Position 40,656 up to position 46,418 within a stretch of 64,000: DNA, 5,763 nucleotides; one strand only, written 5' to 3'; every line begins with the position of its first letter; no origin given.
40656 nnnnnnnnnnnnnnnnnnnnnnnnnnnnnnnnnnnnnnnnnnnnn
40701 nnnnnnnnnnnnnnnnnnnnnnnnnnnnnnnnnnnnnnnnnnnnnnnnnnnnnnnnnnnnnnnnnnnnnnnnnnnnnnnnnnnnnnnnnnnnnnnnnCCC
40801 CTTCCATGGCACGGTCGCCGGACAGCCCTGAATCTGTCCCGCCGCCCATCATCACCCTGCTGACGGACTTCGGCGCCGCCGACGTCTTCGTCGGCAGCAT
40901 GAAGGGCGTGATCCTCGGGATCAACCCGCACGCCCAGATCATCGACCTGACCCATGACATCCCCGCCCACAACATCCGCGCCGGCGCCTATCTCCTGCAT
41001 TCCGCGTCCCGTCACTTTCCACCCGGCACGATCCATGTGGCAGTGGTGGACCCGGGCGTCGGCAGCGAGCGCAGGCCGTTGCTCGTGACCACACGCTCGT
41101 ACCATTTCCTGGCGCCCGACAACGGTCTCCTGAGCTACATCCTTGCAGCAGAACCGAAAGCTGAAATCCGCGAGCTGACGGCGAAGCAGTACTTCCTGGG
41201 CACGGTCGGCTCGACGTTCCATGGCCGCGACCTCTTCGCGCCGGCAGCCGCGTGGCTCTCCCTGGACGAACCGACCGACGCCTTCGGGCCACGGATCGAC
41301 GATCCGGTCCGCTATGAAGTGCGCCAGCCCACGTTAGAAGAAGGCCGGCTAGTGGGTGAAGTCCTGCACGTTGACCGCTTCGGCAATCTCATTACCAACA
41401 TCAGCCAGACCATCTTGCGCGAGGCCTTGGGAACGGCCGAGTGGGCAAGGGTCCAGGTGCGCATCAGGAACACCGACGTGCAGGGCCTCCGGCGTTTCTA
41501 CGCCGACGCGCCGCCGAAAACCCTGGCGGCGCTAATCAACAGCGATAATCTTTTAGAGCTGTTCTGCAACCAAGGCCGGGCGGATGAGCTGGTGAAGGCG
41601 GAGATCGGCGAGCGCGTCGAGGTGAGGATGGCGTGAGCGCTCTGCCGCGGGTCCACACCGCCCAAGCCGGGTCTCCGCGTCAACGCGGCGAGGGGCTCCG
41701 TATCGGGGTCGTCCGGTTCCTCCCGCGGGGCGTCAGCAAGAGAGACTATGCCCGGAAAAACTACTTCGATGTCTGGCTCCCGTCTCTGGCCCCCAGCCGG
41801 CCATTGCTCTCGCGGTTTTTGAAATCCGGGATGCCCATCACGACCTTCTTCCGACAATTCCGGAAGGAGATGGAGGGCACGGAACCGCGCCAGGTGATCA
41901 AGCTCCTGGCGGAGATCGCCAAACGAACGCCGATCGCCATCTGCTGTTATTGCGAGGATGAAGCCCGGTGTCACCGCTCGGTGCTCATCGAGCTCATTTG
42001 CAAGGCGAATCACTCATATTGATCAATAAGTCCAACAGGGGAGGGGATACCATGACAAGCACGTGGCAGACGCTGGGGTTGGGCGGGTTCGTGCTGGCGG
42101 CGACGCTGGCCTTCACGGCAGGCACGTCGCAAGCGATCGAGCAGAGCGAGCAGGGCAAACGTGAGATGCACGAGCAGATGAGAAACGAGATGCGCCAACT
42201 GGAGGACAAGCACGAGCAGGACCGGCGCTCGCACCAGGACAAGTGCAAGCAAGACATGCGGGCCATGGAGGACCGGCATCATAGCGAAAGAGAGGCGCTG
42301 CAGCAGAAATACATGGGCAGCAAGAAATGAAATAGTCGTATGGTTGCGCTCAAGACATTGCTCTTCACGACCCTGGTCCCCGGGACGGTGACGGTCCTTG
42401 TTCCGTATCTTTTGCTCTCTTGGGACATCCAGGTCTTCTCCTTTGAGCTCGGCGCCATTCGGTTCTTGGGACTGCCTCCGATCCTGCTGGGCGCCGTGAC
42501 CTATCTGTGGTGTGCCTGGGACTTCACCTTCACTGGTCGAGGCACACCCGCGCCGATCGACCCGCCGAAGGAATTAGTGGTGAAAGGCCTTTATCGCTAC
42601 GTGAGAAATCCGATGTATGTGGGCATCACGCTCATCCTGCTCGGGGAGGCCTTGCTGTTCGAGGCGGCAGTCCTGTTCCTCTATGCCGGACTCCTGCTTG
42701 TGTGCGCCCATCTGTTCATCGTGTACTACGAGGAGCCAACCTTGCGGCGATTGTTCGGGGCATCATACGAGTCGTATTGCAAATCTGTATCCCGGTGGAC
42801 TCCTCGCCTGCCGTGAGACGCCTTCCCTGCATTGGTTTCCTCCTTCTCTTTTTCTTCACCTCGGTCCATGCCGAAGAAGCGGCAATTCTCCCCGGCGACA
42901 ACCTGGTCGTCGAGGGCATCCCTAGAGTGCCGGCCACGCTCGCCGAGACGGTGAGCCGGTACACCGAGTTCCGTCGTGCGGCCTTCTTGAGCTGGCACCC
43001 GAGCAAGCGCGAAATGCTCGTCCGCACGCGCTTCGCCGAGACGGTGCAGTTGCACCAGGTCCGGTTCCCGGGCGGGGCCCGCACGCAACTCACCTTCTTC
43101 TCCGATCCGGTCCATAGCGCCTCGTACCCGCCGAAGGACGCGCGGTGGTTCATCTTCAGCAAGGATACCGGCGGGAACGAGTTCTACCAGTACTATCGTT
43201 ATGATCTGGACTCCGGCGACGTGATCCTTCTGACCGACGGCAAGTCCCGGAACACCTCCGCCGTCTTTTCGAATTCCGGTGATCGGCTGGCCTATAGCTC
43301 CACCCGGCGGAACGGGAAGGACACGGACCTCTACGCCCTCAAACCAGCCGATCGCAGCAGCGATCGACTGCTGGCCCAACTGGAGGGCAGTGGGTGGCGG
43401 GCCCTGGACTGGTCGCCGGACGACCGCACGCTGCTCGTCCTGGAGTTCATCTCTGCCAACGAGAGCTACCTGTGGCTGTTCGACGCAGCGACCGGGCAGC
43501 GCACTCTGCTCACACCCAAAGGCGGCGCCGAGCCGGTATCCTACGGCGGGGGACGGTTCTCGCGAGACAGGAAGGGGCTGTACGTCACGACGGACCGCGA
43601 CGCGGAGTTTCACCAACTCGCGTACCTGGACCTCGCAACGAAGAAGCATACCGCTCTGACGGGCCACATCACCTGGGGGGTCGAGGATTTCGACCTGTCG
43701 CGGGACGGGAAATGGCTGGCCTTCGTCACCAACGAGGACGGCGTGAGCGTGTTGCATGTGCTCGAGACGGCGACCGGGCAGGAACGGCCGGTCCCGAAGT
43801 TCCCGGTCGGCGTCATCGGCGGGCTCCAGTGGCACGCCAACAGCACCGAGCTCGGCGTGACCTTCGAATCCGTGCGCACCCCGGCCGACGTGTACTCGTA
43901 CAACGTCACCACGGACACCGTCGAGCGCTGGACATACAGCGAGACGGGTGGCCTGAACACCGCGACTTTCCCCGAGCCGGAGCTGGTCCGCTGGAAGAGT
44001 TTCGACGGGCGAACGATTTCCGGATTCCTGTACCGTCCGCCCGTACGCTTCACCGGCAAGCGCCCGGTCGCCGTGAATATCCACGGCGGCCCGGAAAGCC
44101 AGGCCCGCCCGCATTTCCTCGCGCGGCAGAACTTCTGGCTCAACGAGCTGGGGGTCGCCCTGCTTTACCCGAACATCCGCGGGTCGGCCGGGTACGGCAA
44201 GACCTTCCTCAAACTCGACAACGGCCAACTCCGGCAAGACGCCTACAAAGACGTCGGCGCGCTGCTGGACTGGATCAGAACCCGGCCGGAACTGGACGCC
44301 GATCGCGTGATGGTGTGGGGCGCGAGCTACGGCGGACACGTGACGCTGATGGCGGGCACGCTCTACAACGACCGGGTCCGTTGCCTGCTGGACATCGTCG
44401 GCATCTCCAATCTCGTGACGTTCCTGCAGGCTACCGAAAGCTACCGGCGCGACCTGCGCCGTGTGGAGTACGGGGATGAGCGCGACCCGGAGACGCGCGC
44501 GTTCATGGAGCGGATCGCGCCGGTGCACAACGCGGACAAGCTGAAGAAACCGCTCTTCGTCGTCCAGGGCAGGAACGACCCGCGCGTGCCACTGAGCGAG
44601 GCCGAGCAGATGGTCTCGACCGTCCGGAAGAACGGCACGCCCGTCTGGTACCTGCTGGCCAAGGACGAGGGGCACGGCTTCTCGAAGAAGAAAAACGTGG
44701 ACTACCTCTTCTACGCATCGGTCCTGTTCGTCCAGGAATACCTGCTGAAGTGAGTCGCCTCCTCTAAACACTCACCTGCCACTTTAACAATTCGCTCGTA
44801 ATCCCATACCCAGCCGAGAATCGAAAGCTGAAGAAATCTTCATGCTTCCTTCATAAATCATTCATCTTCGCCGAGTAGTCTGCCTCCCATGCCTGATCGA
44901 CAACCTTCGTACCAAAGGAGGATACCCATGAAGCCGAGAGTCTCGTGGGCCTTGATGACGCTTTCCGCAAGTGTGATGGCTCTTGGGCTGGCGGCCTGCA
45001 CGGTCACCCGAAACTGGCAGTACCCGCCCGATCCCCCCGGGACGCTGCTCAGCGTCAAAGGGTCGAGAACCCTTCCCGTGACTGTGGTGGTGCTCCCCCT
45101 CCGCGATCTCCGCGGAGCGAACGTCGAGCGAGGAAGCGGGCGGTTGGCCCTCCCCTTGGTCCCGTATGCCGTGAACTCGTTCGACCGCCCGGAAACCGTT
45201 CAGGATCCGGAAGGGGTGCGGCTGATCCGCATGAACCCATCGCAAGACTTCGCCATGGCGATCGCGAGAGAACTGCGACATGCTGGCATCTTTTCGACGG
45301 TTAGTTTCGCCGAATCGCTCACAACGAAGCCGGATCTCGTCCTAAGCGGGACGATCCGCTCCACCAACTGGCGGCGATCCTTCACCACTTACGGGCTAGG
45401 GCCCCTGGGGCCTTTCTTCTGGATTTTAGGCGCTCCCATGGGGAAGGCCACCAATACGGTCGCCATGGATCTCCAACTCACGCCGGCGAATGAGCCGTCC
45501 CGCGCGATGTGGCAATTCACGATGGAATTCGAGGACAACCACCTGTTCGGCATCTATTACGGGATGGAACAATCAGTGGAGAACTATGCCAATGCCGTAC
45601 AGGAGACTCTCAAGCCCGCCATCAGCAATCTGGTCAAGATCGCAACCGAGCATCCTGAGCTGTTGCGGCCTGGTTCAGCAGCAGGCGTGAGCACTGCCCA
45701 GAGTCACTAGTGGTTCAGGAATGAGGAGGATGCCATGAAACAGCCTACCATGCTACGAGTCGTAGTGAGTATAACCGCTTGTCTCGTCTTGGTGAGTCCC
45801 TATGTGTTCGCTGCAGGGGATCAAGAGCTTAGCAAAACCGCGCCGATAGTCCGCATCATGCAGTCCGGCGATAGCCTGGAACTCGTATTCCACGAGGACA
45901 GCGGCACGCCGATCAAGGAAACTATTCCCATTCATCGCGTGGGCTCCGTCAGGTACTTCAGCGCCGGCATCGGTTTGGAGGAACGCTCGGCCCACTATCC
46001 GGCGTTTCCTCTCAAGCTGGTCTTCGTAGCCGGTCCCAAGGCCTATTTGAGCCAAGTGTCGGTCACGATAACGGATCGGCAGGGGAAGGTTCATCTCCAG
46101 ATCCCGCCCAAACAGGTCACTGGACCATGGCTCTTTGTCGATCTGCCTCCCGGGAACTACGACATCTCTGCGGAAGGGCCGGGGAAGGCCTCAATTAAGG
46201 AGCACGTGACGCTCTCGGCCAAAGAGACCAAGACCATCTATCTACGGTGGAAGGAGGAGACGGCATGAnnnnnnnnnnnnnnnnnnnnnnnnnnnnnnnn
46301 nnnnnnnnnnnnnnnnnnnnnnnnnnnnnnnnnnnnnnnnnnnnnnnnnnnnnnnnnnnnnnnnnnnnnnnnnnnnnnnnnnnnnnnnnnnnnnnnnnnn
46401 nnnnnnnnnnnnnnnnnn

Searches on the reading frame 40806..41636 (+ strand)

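Call 52: search_protein_families(library=pfam, proteins=[window:40806-41636:+])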
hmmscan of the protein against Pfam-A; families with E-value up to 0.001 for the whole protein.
window:40806-41636:+ (276 aa): 2 families
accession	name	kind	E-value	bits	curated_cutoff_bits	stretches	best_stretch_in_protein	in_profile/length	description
PF01887.21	SAM_HAT_N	-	3.6e-54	182.9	26.3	1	16-160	1-144/145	SAM hydroxide adenosyltransferase N-terminal domain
PF20257.3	SAM_HAT_C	-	5.9e-21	75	25.5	1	184-272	1-84/84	SAM hydroxide adenosyltransferase C-terminal domain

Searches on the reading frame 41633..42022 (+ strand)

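Call 52: search_protein_families(library=pfam, proteins=[window:41633-42022:+])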
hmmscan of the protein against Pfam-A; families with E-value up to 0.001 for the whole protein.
window:41633-42022:+ (129 aa): 3 families
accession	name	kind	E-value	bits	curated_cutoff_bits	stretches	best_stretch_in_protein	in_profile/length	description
PF22751.1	DUF488-N3a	-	7.9e-35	120.2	27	1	7-123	1-115/118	Active DUF488-N3 subclade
PF04343.18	DUF488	-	8.6e-17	62.3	22.2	1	18-121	10-120/121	Domain of unknown function DUF488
PF22752.1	DUF488-N3i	-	1e-09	39.5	27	1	14-125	9-114/131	Inactive DUF488-N3 subclade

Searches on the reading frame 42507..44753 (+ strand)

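Call 52: search_protein_families(library=pfam, proteins=[window:42507-44753:+])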
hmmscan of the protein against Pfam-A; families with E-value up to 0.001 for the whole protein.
window:42507-44753:+ (748 aa): 11 families
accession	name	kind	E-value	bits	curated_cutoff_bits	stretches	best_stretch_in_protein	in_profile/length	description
PF00326.27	Peptidase_S9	-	1.4e-36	126.4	22.6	1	541-746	6-210/213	Prolyl oligopeptidase family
PF20434.5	BD-FAE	-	1.5e-11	44.7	26.8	1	580-703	67-212/215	BD-FAE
PF02897.21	Peptidase_S9_N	-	4.3e-10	39.4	24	1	208-475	131-411/414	Prolyl oligopeptidase, N-terminal beta-propeller domain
PF02129.25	Peptidase_S15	-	5.5e-09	36.5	23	1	549-638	51-134/262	X-Pro dipeptidyl-peptidase (S15 family)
PF01738.24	DLH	-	4.3e-07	30.2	21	1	574-733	73-197/217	Dienelactone hydrolase family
PF07676.18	PD40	-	1.1e-06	28.8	20.9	0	242-276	4-37/38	WD40-like Beta Propeller Repeat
PF07859.19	Abhydrolase_3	-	9.9e-06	25.9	25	1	578-725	47-208/210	alpha/beta hydrolase fold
PF00561.26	Abhydrolase_1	-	0.0001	22.5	25.8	0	572-627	47-97/245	alpha/beta hydrolase fold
PF05448.18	AXE1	-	0.00016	21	21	0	577-626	154-203/321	Acetyl xylan esterase (AXE1)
PF00930.27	DPPIV_N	-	0.00049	19.4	22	0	300-414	189-305/354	Dipeptidyl peptidase IV (DPP IV) N-terminal region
PF08386.16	Abhydrolase_4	-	0.00065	20.2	21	0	675-730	28-80/103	TAP-like protein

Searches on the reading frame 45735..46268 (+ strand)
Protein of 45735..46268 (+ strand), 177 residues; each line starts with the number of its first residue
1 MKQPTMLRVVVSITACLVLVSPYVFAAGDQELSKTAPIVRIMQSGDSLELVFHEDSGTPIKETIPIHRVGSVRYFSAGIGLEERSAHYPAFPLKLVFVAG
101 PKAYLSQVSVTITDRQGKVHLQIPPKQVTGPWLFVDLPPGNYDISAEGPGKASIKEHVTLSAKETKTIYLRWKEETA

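Call 52: search_protein_families(library=pfam, proteins=[window:45735-46268:+])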
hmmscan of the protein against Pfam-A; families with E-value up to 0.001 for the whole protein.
window:45735-46268:+ (177 aa): 1 family
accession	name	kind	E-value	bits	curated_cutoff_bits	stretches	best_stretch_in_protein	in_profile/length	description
PF13620.12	CarboxypepD_reg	-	0.00011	23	32.3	1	104-168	13-77/82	Carboxypeptidase regulatory-like domain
